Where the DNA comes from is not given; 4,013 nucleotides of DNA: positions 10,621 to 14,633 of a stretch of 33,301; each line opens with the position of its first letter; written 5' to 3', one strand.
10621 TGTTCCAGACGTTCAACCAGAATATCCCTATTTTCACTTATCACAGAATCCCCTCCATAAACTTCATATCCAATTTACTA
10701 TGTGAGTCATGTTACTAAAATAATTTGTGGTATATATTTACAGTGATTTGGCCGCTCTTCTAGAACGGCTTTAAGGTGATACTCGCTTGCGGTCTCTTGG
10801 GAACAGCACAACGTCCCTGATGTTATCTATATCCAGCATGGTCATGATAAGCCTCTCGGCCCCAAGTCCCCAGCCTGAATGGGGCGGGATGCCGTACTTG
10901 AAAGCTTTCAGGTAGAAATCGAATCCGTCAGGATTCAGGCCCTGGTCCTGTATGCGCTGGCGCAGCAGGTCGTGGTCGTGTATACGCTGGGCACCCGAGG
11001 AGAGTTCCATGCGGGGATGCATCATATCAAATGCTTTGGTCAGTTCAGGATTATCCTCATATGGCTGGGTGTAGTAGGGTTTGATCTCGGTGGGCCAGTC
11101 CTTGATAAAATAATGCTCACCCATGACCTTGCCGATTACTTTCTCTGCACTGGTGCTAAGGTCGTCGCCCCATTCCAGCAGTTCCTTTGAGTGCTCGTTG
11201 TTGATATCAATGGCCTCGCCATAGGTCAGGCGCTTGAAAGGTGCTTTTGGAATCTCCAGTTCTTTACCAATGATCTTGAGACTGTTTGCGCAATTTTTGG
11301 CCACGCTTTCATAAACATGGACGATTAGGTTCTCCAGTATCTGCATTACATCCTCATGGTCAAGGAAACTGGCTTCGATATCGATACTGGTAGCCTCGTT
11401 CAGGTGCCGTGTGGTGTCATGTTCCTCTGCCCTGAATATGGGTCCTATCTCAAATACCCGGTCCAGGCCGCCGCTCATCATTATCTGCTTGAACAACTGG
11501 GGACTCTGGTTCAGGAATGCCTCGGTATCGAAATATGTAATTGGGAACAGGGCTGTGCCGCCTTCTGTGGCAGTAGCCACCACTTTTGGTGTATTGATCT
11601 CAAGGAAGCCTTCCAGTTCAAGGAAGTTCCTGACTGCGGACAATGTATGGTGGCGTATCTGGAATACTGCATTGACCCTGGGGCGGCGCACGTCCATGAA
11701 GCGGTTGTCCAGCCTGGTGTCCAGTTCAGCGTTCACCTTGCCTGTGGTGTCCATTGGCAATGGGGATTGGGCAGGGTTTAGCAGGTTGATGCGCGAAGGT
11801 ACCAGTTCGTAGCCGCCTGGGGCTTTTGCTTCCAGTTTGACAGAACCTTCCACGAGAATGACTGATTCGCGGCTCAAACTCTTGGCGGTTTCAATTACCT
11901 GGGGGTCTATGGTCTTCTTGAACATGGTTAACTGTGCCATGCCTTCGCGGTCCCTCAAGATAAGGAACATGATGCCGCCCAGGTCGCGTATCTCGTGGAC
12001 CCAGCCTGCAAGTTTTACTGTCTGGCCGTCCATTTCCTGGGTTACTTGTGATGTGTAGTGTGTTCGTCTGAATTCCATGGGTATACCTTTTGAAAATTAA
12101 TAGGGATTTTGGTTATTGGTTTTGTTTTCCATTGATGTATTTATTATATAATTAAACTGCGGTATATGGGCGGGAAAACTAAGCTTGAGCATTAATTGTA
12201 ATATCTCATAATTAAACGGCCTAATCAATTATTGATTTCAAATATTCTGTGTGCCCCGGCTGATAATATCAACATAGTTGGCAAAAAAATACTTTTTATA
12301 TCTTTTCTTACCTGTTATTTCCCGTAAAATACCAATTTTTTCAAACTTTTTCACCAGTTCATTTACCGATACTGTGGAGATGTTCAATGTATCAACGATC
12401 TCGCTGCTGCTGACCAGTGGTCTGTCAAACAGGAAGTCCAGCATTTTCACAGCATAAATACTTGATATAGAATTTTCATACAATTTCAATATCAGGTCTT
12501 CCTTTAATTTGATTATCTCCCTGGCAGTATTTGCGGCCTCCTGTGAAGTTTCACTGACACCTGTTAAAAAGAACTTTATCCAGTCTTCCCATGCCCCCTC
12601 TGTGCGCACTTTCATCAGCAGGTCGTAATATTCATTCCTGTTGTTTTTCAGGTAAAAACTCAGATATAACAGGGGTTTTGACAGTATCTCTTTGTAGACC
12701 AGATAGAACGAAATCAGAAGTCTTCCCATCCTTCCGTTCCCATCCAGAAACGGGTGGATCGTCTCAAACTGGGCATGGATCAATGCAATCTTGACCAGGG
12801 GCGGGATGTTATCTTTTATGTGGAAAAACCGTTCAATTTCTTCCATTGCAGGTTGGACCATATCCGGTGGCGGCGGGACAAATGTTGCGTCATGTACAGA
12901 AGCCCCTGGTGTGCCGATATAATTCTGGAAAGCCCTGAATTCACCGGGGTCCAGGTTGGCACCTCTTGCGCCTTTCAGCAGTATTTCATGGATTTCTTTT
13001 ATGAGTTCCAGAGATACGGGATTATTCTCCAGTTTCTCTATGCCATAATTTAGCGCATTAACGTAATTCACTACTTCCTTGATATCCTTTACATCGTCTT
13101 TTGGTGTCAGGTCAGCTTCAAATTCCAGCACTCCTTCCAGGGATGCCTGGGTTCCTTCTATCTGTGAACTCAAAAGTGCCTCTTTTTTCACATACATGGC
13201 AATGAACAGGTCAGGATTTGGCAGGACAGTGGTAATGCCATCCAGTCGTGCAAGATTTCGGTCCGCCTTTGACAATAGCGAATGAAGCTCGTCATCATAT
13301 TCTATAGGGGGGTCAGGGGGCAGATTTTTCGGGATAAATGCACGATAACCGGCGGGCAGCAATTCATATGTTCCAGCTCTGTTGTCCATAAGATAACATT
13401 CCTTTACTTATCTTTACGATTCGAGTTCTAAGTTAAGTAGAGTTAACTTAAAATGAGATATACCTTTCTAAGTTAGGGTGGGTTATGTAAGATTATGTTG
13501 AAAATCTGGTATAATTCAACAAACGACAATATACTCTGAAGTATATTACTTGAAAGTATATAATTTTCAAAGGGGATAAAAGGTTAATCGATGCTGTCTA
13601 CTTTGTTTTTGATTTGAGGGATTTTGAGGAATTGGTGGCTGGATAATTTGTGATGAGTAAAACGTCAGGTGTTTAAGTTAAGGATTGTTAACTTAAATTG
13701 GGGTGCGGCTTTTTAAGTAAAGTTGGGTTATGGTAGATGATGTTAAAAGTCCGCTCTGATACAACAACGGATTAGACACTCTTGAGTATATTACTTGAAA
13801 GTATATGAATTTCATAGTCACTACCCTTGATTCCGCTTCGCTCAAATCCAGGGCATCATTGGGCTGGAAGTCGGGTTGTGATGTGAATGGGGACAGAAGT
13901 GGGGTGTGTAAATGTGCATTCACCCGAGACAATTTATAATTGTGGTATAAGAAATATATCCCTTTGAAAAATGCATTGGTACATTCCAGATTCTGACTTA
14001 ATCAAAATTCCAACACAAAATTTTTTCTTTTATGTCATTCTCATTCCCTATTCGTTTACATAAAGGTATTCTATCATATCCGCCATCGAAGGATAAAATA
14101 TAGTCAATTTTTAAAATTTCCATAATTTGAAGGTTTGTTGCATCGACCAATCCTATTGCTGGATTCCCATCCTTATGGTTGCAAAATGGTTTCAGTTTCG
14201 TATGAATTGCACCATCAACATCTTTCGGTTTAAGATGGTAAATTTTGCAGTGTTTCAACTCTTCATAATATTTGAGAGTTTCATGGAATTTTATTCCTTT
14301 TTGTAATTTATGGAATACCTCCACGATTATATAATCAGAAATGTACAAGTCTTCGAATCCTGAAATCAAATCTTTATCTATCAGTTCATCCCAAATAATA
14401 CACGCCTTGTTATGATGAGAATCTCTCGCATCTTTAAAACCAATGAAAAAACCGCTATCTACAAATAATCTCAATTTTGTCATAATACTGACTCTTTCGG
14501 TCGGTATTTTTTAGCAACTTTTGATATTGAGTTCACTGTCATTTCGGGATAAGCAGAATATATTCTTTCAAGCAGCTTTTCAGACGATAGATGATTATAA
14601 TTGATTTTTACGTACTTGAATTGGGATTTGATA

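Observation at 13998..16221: Translationally coupled three-gene cassette: unknown 414-aa protein, Panacea/wHTH-like protein and PIN nuclease (candidate novel TA/defence system)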

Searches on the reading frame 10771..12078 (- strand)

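Call 108: search_protein_families(library=pfam, proteins=[window:10771-12078:-], max_evalue=0.0001)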
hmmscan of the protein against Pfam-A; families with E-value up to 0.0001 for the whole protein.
window:10771-12078:- (435 aa): 3 families
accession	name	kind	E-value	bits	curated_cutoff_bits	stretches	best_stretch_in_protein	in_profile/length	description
PF00152.25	tRNA-synt_2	-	4e-93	312.3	25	1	120-429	3-307/308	tRNA synthetases class II (D, K and N)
PF01336.31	tRNA_anti-codon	-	6.4e-17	61.7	27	1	21-100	1-75/75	OB-fold nucleic acid binding domain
PF01409.25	tRNA-synt_2d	-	0.0001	22.4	19.8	0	401-424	213-236/246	tRNA synthetases class II core domain (F)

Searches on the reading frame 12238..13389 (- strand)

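Call 3: search_protein_families(library=pfam, proteins=[window:12238-13389:-], max_evalue=1)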
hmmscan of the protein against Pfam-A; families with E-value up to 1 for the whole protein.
window:12238-13389:- (383 aa): 8 families
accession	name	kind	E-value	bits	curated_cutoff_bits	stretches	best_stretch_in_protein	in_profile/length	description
PF13784.11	Fic_N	-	1.4e-29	102.3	26.7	1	37-118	2-82/82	Fic/DOC family N-terminal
PF02661.23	Fic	-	1.5e-22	80.7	24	1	125-230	2-93/93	Fic/DOC family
PF11972.14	HTH_13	-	2.7e-08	34.1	26.1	1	316-365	4-49/54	HTH DNA binding domain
PF21248.3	SoFic-like_C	-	0.011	16.4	27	1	306-359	11-64/76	Protein adenylyltransferase SoFic-like, C-terminal domain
PF02082.26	Rrf2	-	0.043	14.4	30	1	311-362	6-60/132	Iron-dependent Transcriptional regulator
PF13412.12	HTH_24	-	0.043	13.8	21.9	1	315-356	7-48/48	Winged helix-turn-helix DNA-binding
PF12802.13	MarR_2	-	0.1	13.2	27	1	318-355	12-50/61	MarR family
PF13463.12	HTH_27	-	0.78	10.5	22.2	0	326-365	19-58/68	Winged helix DNA-binding domain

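Call 4: search_protein_families(library=padloc, proteins=[window:12238-13389:-], max_evalue=1)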
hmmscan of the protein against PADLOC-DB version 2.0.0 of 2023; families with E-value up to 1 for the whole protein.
window:12238-13389:- (383 aa): 8 families
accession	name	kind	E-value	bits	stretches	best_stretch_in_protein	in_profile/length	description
PDLC03963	SoFic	-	2.2e-121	403.7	1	14-378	5-360/361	-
PDLC04836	PDC-S04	-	5.4e-24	82.7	1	74-265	33-216/244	-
PDLC04840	PDC-S04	-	1.3e-22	78.7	1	71-263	16-201/227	-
PDLC04837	PDC-S04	-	5.3e-21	73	1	74-274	33-220/234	-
PDLC04966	PDC-S24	-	3.3e-19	67.1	1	121-260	227-367/497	-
PDLC04839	PDC-S04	-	1e-09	36.4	1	83-254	17-179/205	-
PDLC04838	PDC-S04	-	0.00037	18.4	1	200-228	132-160/209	-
PDLC01438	Csa3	-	0.0046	15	1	294-367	143-198/305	"CAS-I,CAS-II,CAS-III,CAS-IV,CAS-V,CAS-VI; associated_signaling"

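Call 5: search_protein_families(library=ncbifam, proteins=[window:12238-13389:-], max_evalue=1)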
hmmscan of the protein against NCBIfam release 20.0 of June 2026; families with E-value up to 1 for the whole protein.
window:12238-13389:- (383 aa): 6 families
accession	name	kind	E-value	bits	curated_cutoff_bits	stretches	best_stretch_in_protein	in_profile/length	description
NF046030.1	ProtAdlyltaseSoFic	equivalog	2.2e-57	194.7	550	1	22-378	12-357/361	protein adenylyltransferase Fic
NF040876.1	RHE_PE00001_fam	equivalog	7.8e-12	45.1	250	1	187-365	201-366/371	RHE_PE00001 family protein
TIGR02613.1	mob_myst_B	hypoth_equivalog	0.0067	16.3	124.4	1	204-231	115-142/186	mobile mystery protein B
TIGR00122.1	birA_repr_reg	equivalog_domain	0.027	14.3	70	1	315-359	4-47/69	biotin operon repressor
NF041381.1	XopAC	subfamily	0.084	11.5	450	1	123-224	302-405/451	XopAC/AvrAC family type III secretion system effector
NF010653.0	PRK14052.1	equivalog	0.089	11.9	364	1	210-227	346-363/387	VopS family T3SS effector adenosine monophosphate-protein transferase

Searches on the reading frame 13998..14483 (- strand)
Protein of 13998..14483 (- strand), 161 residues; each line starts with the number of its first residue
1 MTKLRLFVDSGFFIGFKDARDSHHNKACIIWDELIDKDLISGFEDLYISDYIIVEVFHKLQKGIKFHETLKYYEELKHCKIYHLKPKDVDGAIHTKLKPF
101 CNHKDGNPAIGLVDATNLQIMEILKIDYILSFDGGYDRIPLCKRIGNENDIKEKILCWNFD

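Call 3: search_protein_families(library=pfam, proteins=[window:13998-14483:-], max_evalue=1)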
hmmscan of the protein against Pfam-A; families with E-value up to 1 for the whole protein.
window:13998-14483:- (161 aa): 1 family
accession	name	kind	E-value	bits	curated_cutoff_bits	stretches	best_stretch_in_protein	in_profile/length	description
PF01850.27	PIN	-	2.2e-05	25.5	23.6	1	7-139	2-117/120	PIN domain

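Call 4: search_protein_families(library=padloc, proteins=[window:13998-14483:-], max_evalue=1)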
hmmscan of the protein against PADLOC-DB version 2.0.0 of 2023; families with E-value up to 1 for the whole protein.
window:13998-14483:- (161 aa): 0 families

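Call 5: search_protein_families(library=ncbifam, proteins=[window:13998-14483:-], max_evalue=1)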
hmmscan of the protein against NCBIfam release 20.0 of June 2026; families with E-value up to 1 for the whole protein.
window:13998-14483:- (161 aa): 0 families

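Call 50: search_solved_structures(query=window:13998-14483:-, max_evalue=10, show_alignments=2)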
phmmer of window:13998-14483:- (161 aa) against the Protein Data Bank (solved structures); distinct sequences matched with E-value up to 10: 0.

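Call 95: search_protein_families(library=phrogs, proteins=[window:13998-14483:-], max_evalue=0.01)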
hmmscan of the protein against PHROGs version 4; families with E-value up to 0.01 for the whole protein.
window:13998-14483:- (161 aa): 1 family
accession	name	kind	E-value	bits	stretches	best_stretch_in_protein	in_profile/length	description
phrog_35851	-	unknown function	4.7e-05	24.8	1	6-146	3-134/140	-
